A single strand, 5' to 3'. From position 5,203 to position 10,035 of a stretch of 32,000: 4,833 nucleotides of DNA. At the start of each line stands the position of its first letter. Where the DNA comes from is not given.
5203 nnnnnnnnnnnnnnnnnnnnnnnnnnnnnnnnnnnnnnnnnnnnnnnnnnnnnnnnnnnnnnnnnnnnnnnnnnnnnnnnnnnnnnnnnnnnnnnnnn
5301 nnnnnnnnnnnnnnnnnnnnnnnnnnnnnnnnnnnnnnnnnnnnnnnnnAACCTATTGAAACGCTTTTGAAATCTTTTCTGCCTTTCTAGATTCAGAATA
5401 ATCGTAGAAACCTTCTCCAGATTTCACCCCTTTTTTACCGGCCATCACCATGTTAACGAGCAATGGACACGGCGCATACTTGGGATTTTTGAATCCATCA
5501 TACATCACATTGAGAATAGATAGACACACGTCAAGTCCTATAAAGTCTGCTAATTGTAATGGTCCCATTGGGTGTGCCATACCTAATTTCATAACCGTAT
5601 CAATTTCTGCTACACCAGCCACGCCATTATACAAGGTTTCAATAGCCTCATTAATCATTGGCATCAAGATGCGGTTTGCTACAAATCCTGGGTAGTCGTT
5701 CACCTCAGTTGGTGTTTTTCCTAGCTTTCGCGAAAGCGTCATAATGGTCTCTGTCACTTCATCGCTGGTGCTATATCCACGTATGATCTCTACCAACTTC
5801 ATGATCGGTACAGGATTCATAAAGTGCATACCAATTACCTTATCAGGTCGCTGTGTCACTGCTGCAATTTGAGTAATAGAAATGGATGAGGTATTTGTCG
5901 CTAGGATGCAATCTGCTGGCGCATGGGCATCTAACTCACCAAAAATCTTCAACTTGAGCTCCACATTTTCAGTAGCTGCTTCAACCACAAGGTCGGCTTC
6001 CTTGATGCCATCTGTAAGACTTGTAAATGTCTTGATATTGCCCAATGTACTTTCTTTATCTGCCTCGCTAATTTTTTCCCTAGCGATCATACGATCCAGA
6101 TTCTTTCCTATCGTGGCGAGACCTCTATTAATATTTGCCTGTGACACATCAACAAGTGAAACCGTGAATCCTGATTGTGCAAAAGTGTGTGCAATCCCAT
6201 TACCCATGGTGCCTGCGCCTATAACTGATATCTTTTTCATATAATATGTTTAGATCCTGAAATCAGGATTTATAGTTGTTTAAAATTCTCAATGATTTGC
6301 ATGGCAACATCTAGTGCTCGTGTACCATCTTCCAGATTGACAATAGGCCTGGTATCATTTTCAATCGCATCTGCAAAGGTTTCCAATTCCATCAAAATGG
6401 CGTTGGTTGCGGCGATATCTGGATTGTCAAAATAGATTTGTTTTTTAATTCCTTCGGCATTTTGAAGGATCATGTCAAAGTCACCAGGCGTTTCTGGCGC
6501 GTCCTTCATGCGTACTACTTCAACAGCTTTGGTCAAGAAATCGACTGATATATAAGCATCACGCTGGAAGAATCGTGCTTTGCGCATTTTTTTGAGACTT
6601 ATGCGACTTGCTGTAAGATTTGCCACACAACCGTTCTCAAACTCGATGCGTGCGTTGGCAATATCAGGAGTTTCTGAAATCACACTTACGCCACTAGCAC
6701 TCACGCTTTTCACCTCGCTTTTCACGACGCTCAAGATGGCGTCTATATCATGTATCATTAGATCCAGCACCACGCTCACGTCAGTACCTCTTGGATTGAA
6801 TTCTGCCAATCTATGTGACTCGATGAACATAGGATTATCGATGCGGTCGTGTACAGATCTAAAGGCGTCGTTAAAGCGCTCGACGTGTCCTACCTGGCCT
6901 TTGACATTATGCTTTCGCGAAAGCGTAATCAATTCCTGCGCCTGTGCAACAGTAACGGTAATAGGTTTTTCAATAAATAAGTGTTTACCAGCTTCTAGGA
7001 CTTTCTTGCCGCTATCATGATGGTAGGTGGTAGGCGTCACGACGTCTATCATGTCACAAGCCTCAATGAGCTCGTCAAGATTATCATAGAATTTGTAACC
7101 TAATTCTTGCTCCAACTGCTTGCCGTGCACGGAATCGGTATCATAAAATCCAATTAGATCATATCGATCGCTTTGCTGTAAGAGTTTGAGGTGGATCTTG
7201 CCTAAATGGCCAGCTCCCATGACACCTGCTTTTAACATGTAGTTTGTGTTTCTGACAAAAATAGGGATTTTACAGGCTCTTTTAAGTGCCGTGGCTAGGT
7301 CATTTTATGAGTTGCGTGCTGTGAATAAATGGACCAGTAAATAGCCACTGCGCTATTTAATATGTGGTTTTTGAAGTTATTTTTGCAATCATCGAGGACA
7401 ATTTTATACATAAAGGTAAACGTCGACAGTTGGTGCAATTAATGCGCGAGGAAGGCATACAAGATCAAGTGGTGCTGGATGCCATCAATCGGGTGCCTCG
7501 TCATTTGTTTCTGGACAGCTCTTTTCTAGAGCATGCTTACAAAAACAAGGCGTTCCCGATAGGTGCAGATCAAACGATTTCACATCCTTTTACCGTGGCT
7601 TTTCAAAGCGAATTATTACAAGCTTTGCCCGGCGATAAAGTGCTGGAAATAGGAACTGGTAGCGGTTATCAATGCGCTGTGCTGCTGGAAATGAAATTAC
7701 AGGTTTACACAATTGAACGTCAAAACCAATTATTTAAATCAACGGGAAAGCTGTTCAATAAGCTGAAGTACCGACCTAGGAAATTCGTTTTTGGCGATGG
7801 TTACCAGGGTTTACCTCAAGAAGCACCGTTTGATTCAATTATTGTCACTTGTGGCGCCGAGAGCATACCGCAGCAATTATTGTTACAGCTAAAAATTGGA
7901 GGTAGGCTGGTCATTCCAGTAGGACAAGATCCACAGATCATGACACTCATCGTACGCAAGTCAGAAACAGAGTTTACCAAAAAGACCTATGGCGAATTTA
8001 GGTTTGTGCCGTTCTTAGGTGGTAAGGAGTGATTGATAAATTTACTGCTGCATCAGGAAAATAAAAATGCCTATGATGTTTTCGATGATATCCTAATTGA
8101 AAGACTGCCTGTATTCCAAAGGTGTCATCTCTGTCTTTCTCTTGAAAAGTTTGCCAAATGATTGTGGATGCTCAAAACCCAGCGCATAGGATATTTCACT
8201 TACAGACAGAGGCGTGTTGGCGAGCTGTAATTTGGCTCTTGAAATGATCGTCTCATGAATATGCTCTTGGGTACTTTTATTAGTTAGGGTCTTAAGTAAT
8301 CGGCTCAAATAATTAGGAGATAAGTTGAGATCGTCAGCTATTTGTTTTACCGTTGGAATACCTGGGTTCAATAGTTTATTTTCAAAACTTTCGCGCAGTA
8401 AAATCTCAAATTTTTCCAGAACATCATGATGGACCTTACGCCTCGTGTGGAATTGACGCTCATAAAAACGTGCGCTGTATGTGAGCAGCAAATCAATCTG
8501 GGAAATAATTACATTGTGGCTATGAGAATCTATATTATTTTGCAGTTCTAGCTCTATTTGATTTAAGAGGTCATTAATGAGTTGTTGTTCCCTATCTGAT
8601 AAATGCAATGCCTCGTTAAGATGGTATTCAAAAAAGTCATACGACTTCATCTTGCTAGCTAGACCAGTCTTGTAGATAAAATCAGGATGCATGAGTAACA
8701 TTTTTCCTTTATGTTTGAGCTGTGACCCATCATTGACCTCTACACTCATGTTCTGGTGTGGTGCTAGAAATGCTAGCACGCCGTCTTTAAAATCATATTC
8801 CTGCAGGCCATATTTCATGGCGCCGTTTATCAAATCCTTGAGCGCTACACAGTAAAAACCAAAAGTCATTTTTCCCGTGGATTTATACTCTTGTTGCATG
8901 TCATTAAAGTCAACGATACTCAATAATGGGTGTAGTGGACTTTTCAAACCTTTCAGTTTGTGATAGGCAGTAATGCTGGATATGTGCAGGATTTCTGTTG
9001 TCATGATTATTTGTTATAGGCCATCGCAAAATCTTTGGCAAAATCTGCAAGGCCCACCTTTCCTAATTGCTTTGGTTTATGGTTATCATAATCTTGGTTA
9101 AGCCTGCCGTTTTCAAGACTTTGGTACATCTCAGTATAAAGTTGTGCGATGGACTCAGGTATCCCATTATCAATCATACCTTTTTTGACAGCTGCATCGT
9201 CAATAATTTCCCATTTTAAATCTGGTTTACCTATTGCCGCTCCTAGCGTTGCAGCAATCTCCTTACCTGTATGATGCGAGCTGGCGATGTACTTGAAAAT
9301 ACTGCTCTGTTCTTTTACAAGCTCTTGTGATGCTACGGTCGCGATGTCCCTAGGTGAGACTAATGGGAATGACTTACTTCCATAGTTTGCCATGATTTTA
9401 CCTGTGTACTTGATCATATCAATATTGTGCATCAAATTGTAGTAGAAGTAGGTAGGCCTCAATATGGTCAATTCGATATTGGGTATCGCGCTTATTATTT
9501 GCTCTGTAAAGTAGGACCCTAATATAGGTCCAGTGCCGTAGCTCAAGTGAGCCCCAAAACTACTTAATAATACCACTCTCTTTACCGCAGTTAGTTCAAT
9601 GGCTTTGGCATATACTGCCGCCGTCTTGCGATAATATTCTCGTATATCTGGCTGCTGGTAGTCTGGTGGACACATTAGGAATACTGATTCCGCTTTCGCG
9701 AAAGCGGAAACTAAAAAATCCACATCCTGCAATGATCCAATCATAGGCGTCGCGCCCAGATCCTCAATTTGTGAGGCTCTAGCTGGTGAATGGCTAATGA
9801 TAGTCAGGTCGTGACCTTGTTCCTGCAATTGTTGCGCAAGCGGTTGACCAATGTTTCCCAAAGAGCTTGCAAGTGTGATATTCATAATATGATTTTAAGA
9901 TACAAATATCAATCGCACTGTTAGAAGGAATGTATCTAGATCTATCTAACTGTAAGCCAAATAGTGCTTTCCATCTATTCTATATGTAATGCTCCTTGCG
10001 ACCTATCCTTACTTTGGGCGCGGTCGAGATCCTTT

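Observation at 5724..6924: The palindrome is translated in all three frames and replaces rather than inserts residues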

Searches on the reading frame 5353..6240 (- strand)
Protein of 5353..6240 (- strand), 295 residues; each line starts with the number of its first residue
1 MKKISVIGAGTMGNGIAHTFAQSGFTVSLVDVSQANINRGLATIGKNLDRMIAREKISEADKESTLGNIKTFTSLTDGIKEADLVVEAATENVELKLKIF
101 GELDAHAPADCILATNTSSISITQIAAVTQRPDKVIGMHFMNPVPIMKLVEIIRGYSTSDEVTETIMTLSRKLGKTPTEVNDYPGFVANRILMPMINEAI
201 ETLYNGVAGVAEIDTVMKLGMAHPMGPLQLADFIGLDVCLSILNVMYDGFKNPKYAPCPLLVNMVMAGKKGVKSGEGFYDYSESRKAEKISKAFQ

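Call 9: search_protein_families(library=pfam, proteins=[window:5353-6240:-])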
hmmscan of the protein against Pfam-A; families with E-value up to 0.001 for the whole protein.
window:5353-6240:- (295 aa): 5 families
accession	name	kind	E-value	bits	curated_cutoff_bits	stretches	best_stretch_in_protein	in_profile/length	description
PF02737.24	3HCDH_N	-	5.6e-65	219.1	22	1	3-182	1-179/180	3-hydroxyacyl-CoA dehydrogenase, NAD binding domain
PF00725.27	3HCDH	-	2.2e-34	118.3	22.1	1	185-281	1-97/97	3-hydroxyacyl-CoA dehydrogenase, C-terminal domain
PF03446.21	NAD_binding_2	-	8.9e-06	26.2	21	1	3-51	1-43/161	NAD binding domain of 6-phosphogluconate dehydrogenase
PF03721.20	UDPG_MGDP_dh_N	-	4e-05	23.7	27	1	2-85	1-80/187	UDP-glucose/GDP-mannose dehydrogenase family, NAD binding domain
PF01210.29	NAD_Gly3P_dh_N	-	0.00087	19.7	23.1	0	3-92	1-80/158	NAD-dependent glycerol-3-phosphate dehydrogenase N-terminus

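Call 11: find_related_loci(query=window:5353-6240:-, collection=genome_contigs, flank=10000)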
Query window:5353-6240:- (295 aa) in genome_contigs; peptide patterns used: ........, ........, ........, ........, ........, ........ (x = any residue, [..] = any of these).
600 stretches matched a pattern (row limit reached: there are more); 594 encode a relative of the query (tblastn E <= 1e-3); the best 80 are kept; 80 distinct loci.
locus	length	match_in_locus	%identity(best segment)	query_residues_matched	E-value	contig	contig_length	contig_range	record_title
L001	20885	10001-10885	84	1-295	7e-172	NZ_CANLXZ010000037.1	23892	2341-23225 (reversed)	Uncultured Nonlabens sp. isolate 3-981.fasta NODE_37, whole genome shotgun sequence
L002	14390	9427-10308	82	1-294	2e-166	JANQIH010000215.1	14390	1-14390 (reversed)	MAG: Allomuricauda sp. isolate PL24a_bin.42 k99_8087569, whole genome shotgun sequence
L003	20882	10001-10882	82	1-294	3e-166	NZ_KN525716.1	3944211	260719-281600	Wocania ichthyoenteri Th78 Scaffold1, whole genome shotgun sequence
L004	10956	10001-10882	82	1-294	1e-165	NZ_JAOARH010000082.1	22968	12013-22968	MAG: Winogradskyella sp. isolate McBI.68 contig_71485, whole genome shotgun sequence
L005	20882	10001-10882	82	1-294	4e-165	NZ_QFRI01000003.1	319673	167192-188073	Algibacter marinivivus strain ZY111 conting3, whole genome shotgun sequence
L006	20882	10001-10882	82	1-294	4e-165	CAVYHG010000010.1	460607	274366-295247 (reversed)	MAG: uncultured Flavobacteriaceae bacterium isolate MFD03551.bin.2.121 genome assembly, contig: contig_20958, whole geno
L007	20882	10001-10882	82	1-294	9e-165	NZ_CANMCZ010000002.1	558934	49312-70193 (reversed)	Uncultured Winogradskyella sp. isolate 3-1016.fasta NODE_2, whole genome shotgun sequence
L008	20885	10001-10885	81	1-295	7e-165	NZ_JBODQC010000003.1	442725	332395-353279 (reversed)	Psychroserpens mesophilus strain 12-35 NODE_3_length_442725_cov_212.990670, whole genome shotgun sequence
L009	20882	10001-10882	81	1-294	8e-165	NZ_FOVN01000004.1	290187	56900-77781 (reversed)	Bizionia echini strain DSM 23925, whole genome shotgun sequence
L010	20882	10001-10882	82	1-294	6e-164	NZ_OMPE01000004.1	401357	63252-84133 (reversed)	Aquimarina sp. AU474 isolate Aquimarina sp. AU474, whole genome shotgun sequence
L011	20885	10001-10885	81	1-295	3e-163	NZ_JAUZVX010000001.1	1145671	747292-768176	Flagellimonas crocea strain DH64 NODE_1_length_1145671_cov_161.536210, whole genome shotgun sequence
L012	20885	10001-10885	81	1-295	3e-163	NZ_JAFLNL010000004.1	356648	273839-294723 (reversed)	Flagellimonas aurea strain BC31-1-A7 NODE_4_length_356648_cov_39.006300, whole genome shotgun sequence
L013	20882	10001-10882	80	1-294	5e-162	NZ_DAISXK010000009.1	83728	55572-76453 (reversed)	MAG: Paucihalobacter sp. isolate CTOTU7357 NODE_208_length_83728_cov_5.010684, whole genome shotgun sequence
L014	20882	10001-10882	81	1-294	1e-161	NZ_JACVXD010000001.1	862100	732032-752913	Aestuariibaculum marinum strain IP7 NODE_1_length_862100_cov_224.645, whole genome shotgun sequence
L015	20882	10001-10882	79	1-294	9e-162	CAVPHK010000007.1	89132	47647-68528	MAG: uncultured Flavobacteriaceae bacterium isolate MFD09964.bin.2.151 genome assembly, contig: contig_46983, whole geno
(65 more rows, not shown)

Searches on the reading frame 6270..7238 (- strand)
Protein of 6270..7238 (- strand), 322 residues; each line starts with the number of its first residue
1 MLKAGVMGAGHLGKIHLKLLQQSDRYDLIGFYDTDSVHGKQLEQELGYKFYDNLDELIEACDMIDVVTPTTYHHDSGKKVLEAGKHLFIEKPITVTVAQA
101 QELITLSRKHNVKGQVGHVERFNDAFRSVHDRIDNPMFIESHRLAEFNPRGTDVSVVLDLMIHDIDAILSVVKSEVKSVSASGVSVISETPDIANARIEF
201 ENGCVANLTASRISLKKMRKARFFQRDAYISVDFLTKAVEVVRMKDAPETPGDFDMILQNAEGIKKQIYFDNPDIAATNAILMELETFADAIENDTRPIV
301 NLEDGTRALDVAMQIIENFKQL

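Call 9: search_protein_families(library=pfam, proteins=[window:6270-7238:-])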
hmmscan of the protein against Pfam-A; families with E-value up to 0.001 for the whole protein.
window:6270-7238:- (322 aa): 5 families
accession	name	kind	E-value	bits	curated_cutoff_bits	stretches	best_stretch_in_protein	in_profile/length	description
PF01408.29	GFO_IDH_MocA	-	3.7e-28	99.1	24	1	3-118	2-120/120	Oxidoreductase family, NAD-binding Rossmann fold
PF22725.1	GFO_IDH_MocA_C3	-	1e-10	42.1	27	1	148-216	38-108/124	GFO/IDH/MocA C-terminal domain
PF02894.22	GFO_IDH_MocA_C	-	1.7e-06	28.4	22.9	0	155-214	41-105/218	Oxidoreductase family, C-terminal alpha/beta domain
PF03447.22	NAD_binding_3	-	0.00018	22.7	24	1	8-113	1-112/116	Homoserine dehydrogenase, NAD binding domain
PF02826.25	2-Hacid_dh_C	-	0.00088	19.1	25.1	0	3-72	38-103/178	D-isomer specific 2-hydroxyacid dehydrogenase, NAD binding domain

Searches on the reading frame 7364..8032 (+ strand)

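Call 58: search_protein_families(library=pfam, proteins=[window:7364-8032:+], max_evalue=0.00001)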
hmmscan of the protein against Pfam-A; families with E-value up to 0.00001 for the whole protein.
window:7364-8032:+ (222 aa): 1 family
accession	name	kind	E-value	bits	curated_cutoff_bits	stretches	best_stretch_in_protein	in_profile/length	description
PF01135.25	PCMT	-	7.5e-54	183.1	20.3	1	20-219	3-207/210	Protein-L-isoaspartate(D-aspartate) O-methyltransferase (PCMT)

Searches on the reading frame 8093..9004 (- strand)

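Call 58: search_protein_families(library=pfam, proteins=[window:8093-9004:-], max_evalue=0.00001)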
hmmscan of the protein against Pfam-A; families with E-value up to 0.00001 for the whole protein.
window:8093-9004:- (303 aa): 2 families
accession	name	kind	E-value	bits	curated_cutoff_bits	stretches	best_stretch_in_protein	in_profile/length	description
PF12833.13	HTH_18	-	2.4e-20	73.1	33.6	1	222-300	1-79/80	Helix-turn-helix domain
PF00165.29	HTH_AraC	-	1.4e-16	60.6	26.6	1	263-300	6-42/42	Bacterial regulatory helix-turn-helix proteins, AraC family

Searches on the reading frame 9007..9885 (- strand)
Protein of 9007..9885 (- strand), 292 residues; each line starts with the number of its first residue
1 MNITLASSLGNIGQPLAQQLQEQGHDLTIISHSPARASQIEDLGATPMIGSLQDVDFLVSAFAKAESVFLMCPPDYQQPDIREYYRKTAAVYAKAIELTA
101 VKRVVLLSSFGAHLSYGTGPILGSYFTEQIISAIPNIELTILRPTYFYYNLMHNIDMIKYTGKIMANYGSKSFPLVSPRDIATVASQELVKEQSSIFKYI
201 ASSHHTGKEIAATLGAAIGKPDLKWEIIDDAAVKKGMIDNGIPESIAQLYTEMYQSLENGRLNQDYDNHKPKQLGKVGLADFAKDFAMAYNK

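Call 9: search_protein_families(library=pfam, proteins=[window:9007-9885:-])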
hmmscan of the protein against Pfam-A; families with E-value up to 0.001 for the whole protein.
window:9007-9885:- (292 aa): 4 families
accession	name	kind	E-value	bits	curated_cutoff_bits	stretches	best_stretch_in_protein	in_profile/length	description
PF13460.12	NAD_binding_10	-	1.2e-11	45.2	27.2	1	10-114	4-103/184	NAD(P)H-binding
PF05368.20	NmrA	-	3.1e-09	37.3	27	1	3-259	5-269/298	NmrA-like family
PF02254.24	TrkA_N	-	7.7e-06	26.6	23.8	1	9-69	6-66/116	TrkA-N domain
PF03807.23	F420_oxidored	-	0.00087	20.3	21.6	0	9-76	7-71/94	NADP oxidoreductase coenzyme F420-dependent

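Call 23: find_homologous_proteins(query=window:9007-9885:-, max_evalue=1e-20)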
Query window:9007-9885:- (292 aa): 1169 proteins with E <= 1e-20 among 3682 candidates; the best 120 are listed.
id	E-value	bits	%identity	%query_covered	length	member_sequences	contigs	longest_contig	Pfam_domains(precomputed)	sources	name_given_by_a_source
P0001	3.0e-189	645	100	100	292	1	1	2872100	PF05368.20,PF02254.25,PF13460.13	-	-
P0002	1.1e-122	427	65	100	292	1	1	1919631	PF05368.20,PF13460.13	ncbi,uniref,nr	ncbi:NAD(P)H-binding protein [Leeuwenhoekiella sp. MAR_2009_132]|uniref:NAD(P)H-binding protein n=1 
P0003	2.2e-122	426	65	100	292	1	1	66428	PF05368.20,PF13460.13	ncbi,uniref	ncbi:NAD(P)H-binding protein [Leeuwenhoekiella sp. NPDC079379]|uniref:NmrA family NAD(P)-binding pro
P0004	1.5e-120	420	65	100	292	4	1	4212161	PF05368.20,PF13460.13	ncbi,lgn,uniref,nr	ncbi:NAD(P)H-binding protein [Salegentibacter sp. Hel_I_6]|uniref:NmrA family NAD(P)-binding protein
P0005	1.1e-118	414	65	100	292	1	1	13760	PF05368.20,PF13460.13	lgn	-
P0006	3.4e-118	412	64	100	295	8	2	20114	PF05368.20,PF13460.13,PF03807.24,PF01370.28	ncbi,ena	-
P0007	1.1e-117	410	62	100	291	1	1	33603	PF05368.20,PF13460.13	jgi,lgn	jgi:uncharacterized protein YbjT (DUF2867 family)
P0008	1.3e-117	410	64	100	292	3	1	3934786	PF05368.20,PF13460.13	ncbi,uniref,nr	ncbi:NAD-dependent dehydratase [Formosa sediminum]|uniref:NAD-dependent dehydratase n=1 Tax=Formosa 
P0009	2.0e-117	410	63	100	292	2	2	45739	PF05368.20,PF13460.13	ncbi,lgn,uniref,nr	ncbi:NAD(P)H-binding protein [Cellulophaga baltica]|uniref:NAD(P)H-binding protein n=1 Tax=Celluloph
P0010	2.4e-115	403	63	100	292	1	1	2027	PF05368.20,PF13460.13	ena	-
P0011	1.3e-114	401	62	100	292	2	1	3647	PF05368.20,PF13460.13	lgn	-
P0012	3.6e-113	396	61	100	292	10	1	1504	PF05368.20,PF13460.13,PF01370.28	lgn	-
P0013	5.0e-101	356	57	100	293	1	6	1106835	PF05368.20,PF02254.25,PF13460.13,PF01370.28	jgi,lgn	-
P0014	3.5e-87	310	51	99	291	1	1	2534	PF05368.20,PF13460.13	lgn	-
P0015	1.6e-86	308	52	100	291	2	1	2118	PF05368.20,PF02254.25,PF13460.13,PF01370.28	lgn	-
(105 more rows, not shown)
